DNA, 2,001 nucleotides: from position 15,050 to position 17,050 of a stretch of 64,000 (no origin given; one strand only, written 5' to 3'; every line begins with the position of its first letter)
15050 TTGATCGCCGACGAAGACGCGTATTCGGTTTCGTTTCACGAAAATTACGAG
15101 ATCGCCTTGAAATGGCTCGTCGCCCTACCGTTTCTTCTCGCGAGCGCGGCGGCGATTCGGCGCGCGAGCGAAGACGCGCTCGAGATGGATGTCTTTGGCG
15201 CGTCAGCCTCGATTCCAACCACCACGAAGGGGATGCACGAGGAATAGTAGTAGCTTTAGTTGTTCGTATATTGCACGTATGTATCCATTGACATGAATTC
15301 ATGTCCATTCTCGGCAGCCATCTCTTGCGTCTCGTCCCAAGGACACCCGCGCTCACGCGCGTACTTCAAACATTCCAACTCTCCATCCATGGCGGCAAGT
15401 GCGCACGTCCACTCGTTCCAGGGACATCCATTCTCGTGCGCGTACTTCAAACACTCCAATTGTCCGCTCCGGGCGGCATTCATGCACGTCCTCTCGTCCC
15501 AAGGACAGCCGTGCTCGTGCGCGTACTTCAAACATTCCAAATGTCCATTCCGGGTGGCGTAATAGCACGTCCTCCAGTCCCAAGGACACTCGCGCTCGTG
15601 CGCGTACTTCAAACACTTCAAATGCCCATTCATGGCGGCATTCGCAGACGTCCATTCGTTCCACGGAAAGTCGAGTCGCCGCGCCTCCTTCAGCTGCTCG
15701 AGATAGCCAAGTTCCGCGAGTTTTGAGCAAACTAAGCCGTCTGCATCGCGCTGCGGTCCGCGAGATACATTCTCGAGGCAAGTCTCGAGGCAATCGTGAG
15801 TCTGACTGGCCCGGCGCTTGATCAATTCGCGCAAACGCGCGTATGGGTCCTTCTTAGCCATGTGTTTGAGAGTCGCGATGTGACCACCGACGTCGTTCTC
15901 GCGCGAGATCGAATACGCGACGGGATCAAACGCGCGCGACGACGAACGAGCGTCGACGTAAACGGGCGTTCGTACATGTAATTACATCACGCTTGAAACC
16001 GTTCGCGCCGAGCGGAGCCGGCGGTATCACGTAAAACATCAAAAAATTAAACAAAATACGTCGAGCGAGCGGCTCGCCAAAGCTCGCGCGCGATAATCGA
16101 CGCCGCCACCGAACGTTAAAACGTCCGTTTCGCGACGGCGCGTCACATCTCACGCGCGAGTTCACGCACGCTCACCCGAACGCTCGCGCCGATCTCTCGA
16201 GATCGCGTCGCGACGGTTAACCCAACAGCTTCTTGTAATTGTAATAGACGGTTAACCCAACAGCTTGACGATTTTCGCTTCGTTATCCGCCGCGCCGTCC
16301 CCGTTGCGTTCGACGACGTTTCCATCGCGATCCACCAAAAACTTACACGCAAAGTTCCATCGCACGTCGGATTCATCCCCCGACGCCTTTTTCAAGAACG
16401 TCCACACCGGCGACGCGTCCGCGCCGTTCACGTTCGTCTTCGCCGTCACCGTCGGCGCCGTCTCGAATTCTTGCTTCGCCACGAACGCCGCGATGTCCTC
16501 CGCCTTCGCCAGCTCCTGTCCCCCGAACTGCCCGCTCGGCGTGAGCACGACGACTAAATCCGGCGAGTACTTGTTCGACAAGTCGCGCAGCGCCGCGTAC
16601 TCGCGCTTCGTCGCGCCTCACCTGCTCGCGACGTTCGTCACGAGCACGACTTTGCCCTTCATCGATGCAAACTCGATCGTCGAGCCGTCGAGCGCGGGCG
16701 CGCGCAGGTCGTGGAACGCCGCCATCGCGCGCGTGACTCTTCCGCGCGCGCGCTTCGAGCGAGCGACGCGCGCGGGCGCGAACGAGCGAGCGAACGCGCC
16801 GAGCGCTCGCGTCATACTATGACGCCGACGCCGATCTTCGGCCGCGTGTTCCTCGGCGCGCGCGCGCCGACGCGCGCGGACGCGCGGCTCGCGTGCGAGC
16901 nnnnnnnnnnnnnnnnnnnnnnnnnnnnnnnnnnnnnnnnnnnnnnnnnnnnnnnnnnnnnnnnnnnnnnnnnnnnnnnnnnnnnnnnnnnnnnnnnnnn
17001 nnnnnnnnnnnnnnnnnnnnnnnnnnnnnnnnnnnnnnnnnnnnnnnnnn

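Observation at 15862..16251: Expected SECIS region of the GPX gene has no canonical AUGA core by eye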

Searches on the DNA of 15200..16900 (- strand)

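Call 3: search_rna_families(source=window, start=15200, end=16900, threshold=evalue, max_evalue=10, show_alignments=5)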
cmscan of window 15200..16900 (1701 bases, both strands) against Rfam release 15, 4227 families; matches with E-value up to 10: 1.
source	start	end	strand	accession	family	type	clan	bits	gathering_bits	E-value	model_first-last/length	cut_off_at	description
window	16724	16840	+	RF02868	ncS037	Gene; sRNA;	-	17.6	112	4.7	1-152/152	no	Burkholderia sRNA 37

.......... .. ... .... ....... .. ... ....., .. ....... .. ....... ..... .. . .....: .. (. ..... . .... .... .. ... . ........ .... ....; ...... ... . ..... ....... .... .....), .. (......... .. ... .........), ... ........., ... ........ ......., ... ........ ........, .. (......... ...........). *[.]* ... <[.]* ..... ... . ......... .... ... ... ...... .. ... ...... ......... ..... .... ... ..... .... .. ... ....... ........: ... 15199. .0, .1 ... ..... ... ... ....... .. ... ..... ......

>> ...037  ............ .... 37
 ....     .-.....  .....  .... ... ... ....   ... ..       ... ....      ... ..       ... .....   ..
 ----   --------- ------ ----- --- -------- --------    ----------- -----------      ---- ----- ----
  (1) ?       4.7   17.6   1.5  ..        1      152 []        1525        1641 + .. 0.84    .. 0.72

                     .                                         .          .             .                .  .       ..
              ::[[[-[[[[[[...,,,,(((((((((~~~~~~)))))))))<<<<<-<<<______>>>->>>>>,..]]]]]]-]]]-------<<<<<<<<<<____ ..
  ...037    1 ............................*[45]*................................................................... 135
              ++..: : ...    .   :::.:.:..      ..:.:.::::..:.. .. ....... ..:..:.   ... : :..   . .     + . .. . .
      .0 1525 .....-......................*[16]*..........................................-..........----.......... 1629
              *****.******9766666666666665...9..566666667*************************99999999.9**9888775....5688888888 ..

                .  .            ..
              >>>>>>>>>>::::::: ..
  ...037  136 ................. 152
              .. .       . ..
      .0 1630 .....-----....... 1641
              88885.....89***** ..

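Call 16: search_rna_families(source=window, start=16060, end=16185, threshold=evalue, max_evalue=10, show_alignments=5)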
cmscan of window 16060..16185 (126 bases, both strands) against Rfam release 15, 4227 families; matches with E-value up to 10: 1.
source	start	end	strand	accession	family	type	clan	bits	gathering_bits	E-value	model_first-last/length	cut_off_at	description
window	16102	16139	-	RF01944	mir-2518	Gene; miRNA;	-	13.7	61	2.4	15-54/67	no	mir-2518 microRNA precursor family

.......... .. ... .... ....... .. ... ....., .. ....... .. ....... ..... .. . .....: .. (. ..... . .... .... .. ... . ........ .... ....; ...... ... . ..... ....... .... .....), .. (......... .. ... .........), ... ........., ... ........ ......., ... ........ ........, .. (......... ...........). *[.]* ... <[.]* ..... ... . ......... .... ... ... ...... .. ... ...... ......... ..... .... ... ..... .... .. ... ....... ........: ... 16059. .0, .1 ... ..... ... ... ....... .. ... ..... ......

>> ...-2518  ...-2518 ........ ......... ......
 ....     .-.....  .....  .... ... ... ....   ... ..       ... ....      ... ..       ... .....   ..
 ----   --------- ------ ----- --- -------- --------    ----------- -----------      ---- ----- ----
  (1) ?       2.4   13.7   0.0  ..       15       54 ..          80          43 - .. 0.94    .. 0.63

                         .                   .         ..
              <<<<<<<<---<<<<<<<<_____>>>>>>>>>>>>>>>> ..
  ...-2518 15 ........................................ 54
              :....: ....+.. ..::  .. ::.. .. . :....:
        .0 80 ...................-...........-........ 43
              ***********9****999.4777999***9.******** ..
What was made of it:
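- Tried and rejected: Rfam. cmscan on 15200-16900 and on 16060-16185 at E <= 10 gave no SECIS hit (calls 3, 16).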

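Call 47: build_rna_model(alignment_id=A3, structure=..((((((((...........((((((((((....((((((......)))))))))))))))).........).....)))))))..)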
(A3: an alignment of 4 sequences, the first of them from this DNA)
Model R1 built from alignment A3 (4 sequences, 87 columns); structure: as given.
model positions 79; base pairs 24; branch points 0; effective number of sequences 1.78; information 0.716 bits per position. Calibrated on 0.2 Mb of random sequence (short: E-values are rough).
structure used (alignment columns):
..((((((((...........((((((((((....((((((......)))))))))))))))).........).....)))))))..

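Call 49: search_with_rna_model(model_id=R1, sources=[window, L003, L004, L010, L011, L014, L015, L016, L017, L018, L019, L020, L021, L022, L023, L024, L025, L026, L027, L028, L029, L030, L031, L032, L033, L034, L035, L036, L037, L038, L039, L040, L041, L042], max_evalue=10, make_alignment=true, show_alignments=0)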
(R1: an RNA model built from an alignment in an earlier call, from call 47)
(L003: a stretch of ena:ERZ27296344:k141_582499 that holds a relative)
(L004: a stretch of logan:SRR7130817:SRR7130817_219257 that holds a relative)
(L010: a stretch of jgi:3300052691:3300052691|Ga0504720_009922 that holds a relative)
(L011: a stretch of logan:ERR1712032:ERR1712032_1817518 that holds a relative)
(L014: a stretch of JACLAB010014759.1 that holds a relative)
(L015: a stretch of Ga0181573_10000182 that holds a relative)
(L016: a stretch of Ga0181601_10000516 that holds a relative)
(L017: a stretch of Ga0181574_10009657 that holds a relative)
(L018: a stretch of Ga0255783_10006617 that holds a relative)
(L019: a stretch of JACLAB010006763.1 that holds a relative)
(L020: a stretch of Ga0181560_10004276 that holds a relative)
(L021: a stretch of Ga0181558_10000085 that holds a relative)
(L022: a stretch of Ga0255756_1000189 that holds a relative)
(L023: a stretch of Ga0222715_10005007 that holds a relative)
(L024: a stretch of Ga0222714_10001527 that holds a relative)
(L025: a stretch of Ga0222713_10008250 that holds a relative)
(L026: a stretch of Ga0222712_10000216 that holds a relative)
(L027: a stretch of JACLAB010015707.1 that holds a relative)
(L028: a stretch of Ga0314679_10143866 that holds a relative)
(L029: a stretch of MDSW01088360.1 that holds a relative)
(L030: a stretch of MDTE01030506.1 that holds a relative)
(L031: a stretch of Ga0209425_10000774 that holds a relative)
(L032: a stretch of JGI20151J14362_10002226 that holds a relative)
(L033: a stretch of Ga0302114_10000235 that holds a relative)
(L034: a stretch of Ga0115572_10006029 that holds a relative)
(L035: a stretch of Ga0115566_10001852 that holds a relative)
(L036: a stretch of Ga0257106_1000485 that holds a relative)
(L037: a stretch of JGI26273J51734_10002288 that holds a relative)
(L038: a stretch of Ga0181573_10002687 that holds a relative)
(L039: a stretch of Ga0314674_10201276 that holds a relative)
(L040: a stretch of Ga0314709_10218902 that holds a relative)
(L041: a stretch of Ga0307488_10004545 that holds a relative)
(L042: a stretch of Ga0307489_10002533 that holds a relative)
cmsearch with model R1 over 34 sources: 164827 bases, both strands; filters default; matches with E-value up to 10: 146.
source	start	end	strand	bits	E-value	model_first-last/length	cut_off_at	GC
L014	1917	1998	+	92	2.2e-22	1-79/79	no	0.63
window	16081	16162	-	91.9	2.2e-22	1-79/79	no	0.62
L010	721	795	+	76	5.7e-18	1-79/79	no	0.53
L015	1975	2049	+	76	5.7e-18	1-79/79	no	0.53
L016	1975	2049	+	76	5.7e-18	1-79/79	no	0.53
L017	1975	2049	+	76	5.7e-18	1-79/79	no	0.53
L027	1897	1971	+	76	5.7e-18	1-79/79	no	0.53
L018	559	641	+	74.3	1.7e-17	1-79/79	no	0.52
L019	1948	2030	+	74.3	1.7e-17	1-79/79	no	0.52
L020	1956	2038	+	74.3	1.7e-17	1-79/79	no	0.52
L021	1956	2038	+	74.3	1.7e-17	1-79/79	no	0.52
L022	1956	2038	+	74.3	1.7e-17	1-79/79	no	0.52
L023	1733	1815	+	74.3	1.7e-17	1-79/79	no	0.52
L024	1950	2032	+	74.3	1.7e-17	1-79/79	no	0.52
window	41515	41582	-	21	0.01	1-79/79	no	0.78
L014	1917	1998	-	18.1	0.067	1-79/79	no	0.63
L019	360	415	-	17.8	0.082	1-79/79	no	0.59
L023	148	203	-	17.8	0.082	1-79/79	no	0.59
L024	365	420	-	17.8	0.082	1-79/79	no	0.59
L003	7670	7745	-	16.4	0.2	1-79/79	no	0.75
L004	3357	3432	-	16.4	0.2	1-79/79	no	0.75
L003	9681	9750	+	16.3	0.21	1-79/79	no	0.71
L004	5368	5437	+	16.3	0.21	1-79/79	no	0.71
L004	191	239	-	15.8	0.3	1-79/79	no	0.71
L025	352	400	-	15.8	0.3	1-79/79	no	0.71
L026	1004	1052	-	15.8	0.3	1-79/79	no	0.71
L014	1268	1314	-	15.2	0.41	1-79/79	no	0.72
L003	7683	7735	+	15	0.48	1-79/79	no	0.74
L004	3370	3422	+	15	0.48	1-79/79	no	0.74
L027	967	1007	+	14.7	0.59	1-79/79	no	0.68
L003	9665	9692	-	13.8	1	1-79/79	no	0.79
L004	5352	5379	-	13.8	1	1-79/79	no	0.79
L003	4508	4585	-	13.4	1.3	1-79/79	no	0.62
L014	1252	1316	+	13.2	1.5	1-79/79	no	0.77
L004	172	202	+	13.2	1.5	1-79/79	no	0.74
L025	333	363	+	13.2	1.5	1-79/79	no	0.74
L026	985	1015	+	13.2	1.5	1-79/79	no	0.74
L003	4489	4519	+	13.2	1.5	1-79/79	no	0.74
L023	927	961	-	12.9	1.8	1-79/79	no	0.74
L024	1144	1178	-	12.9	1.8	1-79/79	no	0.74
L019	1142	1176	-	12.9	1.8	1-79/79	no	0.74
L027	1120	1165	+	12.5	2.3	1-79/79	no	0.76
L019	1202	1265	+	12.5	2.3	1-79/79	no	0.59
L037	615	673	+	12.4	2.6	1-79/79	no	0.75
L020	485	544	-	12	3.2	1-79/79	no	0.65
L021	487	546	-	12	3.2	1-79/79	no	0.65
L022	487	546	-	12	3.2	1-79/79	no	0.65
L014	1246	1267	-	11.8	3.8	1-79/79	no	0.91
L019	1202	1265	-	11.6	4.3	1-79/79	no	0.59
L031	616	650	+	11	6.1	1-79/79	no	0.77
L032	561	595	+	11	6.1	1-79/79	no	0.77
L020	212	232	-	10.3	9.5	1-79/79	no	0.67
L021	214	234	-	10.3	9.5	1-79/79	no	0.67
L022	214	234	-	10.3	9.5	1-79/79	no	0.67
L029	1782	1838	-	10.2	10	1-79/79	no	0.68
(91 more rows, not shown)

Alignment A4: 146 matches aligned to the model, 189 columns, each read 5' to 3' on its own strand. Consensus structure (alignment columns), stored with it:
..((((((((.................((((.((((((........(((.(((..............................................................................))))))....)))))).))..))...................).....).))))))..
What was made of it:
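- Tried and rejected: Its other hits (up to 21 bits) are GC-rich hairpins (call 49).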

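Call 51: search_rna_families(source=L019, start=1930, end=2050, threshold=evalue, max_evalue=10, show_alignments=3)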
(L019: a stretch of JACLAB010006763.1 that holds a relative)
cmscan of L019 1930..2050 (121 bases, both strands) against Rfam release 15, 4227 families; matches with E-value up to 10: 5.
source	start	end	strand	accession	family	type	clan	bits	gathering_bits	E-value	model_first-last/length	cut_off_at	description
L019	1952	2019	+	RF00031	SECIS_1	Cis-reg;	-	24.9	35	0.0034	1-64/64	no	Selenocysteine insertion sequence 1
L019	1962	2009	+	RF01944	mir-2518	Gene; miRNA;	-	15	61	1.1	1-67/67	no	mir-2518 microRNA precursor family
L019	2009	2040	-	RF01079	RF_site3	Cis-reg; frameshift_element;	-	12.9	50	4.6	5-39/39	no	Putative RNA-dependent RNA polymerase ribosomal frameshift site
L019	1968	2005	-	RF00498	EAV_LTH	Cis-reg; leader;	-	11.4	70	4.5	1-45/45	no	Equine arteritis virus leader TRS hairpin (LTH)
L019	1930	1983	-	RF04276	MIR4371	Gene; miRNA;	CL00144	10.6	110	9.2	1-116/158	3'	MIR4371 microRNA precursor family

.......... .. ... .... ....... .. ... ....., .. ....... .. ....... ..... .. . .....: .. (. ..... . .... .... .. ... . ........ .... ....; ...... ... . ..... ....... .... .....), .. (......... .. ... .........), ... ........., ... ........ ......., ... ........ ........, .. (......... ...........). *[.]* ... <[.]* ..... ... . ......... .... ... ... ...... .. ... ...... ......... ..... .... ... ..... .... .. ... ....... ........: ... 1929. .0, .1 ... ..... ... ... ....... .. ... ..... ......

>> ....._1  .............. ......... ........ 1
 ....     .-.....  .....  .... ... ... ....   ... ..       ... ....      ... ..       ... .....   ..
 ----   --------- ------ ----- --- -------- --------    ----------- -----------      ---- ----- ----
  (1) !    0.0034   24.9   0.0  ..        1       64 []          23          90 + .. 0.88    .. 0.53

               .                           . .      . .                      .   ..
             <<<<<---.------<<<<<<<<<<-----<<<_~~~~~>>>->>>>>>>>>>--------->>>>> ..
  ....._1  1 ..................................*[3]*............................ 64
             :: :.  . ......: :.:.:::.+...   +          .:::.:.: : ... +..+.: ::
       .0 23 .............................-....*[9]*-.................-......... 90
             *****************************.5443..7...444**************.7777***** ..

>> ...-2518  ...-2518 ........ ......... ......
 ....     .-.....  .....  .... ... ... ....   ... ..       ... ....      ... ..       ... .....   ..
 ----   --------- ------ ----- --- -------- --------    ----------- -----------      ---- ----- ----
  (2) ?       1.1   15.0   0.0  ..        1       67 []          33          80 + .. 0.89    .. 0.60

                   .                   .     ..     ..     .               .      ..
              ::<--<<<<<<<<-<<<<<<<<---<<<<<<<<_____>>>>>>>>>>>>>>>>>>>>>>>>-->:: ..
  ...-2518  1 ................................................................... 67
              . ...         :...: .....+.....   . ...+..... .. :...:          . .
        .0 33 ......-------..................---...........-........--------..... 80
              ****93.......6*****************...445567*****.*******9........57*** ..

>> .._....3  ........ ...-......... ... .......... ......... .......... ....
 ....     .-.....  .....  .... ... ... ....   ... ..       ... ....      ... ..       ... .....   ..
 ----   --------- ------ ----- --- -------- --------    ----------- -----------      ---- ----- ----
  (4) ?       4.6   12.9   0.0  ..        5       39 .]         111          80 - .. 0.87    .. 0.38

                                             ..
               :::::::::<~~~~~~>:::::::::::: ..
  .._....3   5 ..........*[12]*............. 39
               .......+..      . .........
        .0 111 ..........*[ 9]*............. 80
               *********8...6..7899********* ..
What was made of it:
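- On Eukaryotic SECIS element: The homologous AUGA element of L019 scores 24.9 bits, E = 0.0034 (call 51).
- Closest known: Canonical eukaryotic type-2 SECIS. Different: It scores below the reporting threshold of the Rfam model (calls 3, 16), whereas the AUGA orthologue reaches 24.9 bits (call 51).
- SECIS_1 recognises the group C orthologue (24.9 bits, E = 0.0034) and places AUGA, AAA and GA where I place them (call 51).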

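Call 52: search_rna_families(sources=[L039, L040, L028, L011], threshold=evalue, max_evalue=10, show_alignments=3)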
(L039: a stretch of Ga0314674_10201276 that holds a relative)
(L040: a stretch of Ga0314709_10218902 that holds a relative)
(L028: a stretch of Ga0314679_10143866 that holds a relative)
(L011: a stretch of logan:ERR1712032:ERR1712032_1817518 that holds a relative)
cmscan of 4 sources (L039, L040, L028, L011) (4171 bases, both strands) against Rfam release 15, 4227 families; matches with E-value up to 10: 2.
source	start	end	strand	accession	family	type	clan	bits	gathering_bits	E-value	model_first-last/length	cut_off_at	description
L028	916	954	+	RF03872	MIR6426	Gene; miRNA;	-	18.5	96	5.2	1-84/84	no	MIR6426 microRNA precursor family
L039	65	87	+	RF01107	SBRMV1_UPD-PKf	Cis-reg;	-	17.7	39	9.9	1-27/27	no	Pseudoknot of upstream pseudoknot domain (UPD) of the 3'UTR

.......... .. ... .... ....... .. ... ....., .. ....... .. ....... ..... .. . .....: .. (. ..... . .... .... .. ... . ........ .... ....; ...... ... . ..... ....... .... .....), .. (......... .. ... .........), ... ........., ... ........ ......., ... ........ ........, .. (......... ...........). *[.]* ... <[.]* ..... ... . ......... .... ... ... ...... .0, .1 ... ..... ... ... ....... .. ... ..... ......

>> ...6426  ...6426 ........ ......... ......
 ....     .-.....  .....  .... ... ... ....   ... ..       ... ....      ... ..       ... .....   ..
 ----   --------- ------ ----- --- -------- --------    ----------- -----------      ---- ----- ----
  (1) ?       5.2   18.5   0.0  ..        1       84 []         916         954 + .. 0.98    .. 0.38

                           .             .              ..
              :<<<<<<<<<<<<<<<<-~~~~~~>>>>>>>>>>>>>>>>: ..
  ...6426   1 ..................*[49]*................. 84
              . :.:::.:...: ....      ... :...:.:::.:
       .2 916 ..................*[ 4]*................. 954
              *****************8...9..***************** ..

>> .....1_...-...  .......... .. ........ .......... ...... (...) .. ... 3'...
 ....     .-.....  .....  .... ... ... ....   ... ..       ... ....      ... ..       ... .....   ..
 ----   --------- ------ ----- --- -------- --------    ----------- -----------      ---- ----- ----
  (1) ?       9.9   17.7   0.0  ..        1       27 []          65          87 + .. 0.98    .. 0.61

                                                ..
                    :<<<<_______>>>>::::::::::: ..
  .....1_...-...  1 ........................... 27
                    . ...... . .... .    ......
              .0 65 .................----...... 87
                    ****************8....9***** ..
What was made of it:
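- Tried and rejected: Rfam on L011, L028, L039 and L040 also gave nothing (call 52).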
